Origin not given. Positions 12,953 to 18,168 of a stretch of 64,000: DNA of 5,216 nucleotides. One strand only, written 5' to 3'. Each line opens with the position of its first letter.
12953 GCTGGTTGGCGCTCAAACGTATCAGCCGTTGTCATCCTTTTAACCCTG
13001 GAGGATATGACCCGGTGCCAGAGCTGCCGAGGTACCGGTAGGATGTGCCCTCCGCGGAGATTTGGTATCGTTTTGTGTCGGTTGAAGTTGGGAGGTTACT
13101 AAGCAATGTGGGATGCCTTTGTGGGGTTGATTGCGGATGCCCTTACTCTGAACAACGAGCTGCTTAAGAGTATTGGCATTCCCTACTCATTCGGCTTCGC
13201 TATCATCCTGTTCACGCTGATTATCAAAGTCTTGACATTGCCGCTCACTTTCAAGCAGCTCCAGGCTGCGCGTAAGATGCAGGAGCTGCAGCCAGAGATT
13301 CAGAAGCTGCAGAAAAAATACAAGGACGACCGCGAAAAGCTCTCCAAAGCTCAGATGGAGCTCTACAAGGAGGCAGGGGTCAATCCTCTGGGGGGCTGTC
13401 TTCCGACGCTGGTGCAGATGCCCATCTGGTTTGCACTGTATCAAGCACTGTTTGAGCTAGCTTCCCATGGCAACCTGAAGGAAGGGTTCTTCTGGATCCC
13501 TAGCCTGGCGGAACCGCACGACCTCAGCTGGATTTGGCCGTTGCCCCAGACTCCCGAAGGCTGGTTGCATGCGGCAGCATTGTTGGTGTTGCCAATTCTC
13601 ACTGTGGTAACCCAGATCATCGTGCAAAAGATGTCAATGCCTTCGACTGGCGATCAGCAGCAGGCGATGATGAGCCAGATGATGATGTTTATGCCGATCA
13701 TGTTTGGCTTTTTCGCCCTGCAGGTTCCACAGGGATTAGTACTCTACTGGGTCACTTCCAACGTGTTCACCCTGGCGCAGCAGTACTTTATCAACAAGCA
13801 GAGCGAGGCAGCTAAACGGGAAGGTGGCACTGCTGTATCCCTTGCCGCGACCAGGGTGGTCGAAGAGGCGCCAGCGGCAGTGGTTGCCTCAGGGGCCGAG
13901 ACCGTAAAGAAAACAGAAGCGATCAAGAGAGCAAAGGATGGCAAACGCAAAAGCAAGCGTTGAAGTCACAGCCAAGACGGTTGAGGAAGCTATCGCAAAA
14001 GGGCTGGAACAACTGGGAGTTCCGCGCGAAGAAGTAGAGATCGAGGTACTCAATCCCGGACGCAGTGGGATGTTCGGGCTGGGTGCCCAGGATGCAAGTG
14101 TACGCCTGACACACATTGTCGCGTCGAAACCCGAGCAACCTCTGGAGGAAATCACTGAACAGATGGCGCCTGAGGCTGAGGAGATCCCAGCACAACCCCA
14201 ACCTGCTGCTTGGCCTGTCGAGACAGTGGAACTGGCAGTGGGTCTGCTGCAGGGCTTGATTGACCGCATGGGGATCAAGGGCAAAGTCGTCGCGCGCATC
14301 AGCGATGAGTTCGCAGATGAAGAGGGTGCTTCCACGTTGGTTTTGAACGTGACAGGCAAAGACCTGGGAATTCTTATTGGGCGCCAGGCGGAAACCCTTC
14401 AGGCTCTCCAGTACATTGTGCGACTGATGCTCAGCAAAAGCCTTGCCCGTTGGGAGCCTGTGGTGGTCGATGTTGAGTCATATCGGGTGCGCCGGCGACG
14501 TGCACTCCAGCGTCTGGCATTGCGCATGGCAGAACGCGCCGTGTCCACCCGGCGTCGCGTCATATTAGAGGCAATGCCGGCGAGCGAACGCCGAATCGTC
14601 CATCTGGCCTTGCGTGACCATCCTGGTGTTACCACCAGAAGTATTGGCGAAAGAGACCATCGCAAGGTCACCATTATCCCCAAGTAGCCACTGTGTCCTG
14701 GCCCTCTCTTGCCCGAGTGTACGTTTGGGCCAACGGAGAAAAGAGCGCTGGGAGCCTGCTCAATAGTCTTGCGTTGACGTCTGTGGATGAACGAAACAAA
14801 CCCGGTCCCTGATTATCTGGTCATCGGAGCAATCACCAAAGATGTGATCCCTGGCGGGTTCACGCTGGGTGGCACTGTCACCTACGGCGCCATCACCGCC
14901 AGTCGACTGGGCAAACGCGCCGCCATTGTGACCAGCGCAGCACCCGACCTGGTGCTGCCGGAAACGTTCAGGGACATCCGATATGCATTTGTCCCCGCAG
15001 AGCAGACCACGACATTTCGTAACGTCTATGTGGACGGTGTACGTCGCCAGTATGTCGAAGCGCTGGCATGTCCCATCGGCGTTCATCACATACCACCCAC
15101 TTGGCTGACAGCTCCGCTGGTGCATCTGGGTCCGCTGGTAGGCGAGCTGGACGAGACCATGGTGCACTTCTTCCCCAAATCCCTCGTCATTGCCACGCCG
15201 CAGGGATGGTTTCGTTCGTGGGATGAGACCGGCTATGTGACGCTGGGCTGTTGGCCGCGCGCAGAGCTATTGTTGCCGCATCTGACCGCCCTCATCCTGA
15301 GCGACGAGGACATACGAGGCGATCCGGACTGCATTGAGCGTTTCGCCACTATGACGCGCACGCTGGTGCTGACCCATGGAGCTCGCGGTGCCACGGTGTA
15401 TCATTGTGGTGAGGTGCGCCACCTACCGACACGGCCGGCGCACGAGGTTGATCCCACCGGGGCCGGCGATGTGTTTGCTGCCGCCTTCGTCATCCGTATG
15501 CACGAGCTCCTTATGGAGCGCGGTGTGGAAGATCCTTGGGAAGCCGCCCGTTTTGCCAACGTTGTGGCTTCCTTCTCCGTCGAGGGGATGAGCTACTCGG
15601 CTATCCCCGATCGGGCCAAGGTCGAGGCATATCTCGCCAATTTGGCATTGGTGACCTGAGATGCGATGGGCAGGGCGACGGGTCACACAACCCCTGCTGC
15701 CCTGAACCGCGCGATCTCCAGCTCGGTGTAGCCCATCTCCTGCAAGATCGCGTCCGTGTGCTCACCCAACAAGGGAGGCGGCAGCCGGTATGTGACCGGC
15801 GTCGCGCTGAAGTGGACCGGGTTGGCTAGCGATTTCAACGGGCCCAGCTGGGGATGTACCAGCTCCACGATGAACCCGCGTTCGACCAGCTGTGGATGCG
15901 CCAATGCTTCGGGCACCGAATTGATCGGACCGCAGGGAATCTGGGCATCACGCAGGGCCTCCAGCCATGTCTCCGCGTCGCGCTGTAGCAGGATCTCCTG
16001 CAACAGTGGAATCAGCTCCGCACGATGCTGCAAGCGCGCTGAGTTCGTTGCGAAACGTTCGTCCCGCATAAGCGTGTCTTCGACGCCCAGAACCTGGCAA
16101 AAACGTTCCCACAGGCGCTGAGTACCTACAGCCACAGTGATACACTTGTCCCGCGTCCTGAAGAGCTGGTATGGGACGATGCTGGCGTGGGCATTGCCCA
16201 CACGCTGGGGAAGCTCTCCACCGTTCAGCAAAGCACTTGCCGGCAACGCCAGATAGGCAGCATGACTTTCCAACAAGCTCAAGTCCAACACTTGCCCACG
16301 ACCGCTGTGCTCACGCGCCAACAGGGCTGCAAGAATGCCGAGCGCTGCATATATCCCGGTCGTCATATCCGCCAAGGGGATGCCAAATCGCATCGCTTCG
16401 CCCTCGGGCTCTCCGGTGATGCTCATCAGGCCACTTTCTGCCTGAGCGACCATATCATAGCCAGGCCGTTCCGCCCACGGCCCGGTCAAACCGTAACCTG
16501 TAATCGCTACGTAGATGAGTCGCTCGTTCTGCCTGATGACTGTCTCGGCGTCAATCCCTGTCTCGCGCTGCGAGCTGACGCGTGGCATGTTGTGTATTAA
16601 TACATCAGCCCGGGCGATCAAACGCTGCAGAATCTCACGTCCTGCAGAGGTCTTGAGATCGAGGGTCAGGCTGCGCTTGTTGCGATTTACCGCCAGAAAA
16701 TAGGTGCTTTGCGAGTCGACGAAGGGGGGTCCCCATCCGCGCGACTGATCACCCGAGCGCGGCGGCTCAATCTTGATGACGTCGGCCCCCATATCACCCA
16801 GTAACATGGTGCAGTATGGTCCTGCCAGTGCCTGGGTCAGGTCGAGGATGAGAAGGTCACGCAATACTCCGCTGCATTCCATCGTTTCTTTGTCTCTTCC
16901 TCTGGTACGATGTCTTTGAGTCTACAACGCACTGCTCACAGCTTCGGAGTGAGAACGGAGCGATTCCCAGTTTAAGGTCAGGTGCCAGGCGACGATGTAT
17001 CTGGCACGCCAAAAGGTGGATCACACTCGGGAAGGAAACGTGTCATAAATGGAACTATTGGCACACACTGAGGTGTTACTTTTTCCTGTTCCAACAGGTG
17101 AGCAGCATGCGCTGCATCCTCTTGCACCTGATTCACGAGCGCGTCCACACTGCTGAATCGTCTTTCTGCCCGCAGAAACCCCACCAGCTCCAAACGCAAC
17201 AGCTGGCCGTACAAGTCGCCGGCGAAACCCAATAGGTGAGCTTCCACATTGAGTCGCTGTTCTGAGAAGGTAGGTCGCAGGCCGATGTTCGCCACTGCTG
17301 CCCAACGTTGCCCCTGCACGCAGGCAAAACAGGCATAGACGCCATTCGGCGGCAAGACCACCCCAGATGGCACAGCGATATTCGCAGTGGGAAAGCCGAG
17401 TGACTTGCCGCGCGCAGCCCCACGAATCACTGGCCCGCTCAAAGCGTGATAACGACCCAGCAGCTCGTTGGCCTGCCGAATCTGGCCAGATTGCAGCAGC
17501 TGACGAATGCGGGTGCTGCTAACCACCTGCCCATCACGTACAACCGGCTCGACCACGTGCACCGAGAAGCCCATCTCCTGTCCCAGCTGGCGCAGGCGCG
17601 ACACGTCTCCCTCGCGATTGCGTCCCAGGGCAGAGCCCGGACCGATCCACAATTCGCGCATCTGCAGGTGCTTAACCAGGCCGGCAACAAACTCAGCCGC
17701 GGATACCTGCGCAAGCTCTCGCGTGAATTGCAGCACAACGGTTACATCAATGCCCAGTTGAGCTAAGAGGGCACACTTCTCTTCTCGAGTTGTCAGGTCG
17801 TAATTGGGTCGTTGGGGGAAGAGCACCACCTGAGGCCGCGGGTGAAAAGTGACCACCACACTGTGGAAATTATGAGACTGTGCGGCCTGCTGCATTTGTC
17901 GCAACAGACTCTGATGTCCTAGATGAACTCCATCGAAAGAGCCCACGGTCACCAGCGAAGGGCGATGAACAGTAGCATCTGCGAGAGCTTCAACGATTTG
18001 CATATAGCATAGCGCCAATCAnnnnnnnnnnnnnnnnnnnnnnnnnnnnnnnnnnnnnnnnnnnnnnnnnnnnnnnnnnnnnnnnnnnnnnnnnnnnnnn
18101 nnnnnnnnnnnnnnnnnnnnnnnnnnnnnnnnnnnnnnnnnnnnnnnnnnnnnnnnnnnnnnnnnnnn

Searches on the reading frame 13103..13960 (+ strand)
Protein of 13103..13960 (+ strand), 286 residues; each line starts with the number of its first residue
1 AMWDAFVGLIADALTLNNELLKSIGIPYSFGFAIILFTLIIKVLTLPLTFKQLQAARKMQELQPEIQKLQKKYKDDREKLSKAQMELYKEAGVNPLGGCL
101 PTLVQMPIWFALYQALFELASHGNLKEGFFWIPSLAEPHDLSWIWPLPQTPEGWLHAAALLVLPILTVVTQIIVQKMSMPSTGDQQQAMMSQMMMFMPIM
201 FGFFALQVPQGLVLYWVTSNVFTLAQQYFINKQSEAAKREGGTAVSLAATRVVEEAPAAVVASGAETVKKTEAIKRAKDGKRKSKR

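Call 22: search_protein_families(library=pfam, proteins=[window:13103-13960:+], max_evalue=0.00001)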
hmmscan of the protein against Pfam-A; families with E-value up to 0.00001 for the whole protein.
window:13103-13960:+ (286 aa): 1 family
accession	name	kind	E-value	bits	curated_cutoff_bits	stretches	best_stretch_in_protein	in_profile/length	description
PF02096.25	60KD_IMP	-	4.3e-63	212.6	35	1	30-232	1-163/163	60Kd inner membrane protein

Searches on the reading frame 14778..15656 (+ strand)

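Call 22: search_protein_families(library=pfam, proteins=[window:14778-15656:+], max_evalue=0.00001)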
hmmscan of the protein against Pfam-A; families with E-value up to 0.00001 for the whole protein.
window:14778-15656:+ (293 aa): 1 family
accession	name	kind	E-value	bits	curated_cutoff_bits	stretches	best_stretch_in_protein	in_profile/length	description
PF00294.29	PfkB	-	2.5e-13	50.5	25.8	1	184-271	207-293/302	pfkB family carbohydrate kinase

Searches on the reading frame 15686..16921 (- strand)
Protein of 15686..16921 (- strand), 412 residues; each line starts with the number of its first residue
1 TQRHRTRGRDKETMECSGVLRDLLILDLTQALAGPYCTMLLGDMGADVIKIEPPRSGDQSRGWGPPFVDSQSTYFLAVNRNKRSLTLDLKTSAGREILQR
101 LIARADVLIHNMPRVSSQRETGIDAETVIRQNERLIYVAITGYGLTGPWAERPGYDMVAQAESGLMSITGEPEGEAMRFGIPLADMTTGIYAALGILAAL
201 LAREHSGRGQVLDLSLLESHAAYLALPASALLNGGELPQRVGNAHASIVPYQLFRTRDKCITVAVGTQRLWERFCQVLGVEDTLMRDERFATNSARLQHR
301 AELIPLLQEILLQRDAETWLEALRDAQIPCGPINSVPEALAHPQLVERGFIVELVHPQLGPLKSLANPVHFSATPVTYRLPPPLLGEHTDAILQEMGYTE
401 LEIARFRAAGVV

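Call 20: search_protein_families(library=pfam, proteins=[window:15686-16921:-], max_evalue=0.00001)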
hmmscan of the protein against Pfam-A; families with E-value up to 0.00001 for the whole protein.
window:15686-16921:- (412 aa): 1 family
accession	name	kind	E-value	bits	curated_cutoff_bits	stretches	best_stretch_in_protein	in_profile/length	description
PF02515.22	CoA_transf_3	-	7.5e-129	430.4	23.3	1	20-389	1-366/366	CoA-transferase family III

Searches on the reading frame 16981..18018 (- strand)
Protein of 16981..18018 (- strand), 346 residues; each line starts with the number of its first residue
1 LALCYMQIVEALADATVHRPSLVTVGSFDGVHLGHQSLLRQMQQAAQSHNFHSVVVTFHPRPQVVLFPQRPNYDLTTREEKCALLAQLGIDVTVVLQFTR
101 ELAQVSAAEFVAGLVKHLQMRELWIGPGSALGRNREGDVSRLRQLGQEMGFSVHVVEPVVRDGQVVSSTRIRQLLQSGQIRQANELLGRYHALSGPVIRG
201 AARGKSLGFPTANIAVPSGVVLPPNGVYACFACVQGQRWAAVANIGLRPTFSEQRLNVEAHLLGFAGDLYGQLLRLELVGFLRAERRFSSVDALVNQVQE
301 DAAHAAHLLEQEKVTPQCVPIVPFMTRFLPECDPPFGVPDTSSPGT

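Call 20: search_protein_families(library=pfam, proteins=[window:16981-18018:-], max_evalue=0.00001)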
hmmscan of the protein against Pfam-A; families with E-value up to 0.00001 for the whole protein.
window:16981-18018:- (346 aa): 2 families
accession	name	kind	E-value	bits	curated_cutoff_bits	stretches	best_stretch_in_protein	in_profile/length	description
PF06574.18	FAD_syn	-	2.6e-47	161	27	1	17-170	4-158/158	FAD synthetase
PF01687.23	Flavokinase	-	9.1e-41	139.4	19.6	1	187-308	1-123/124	Riboflavin kinase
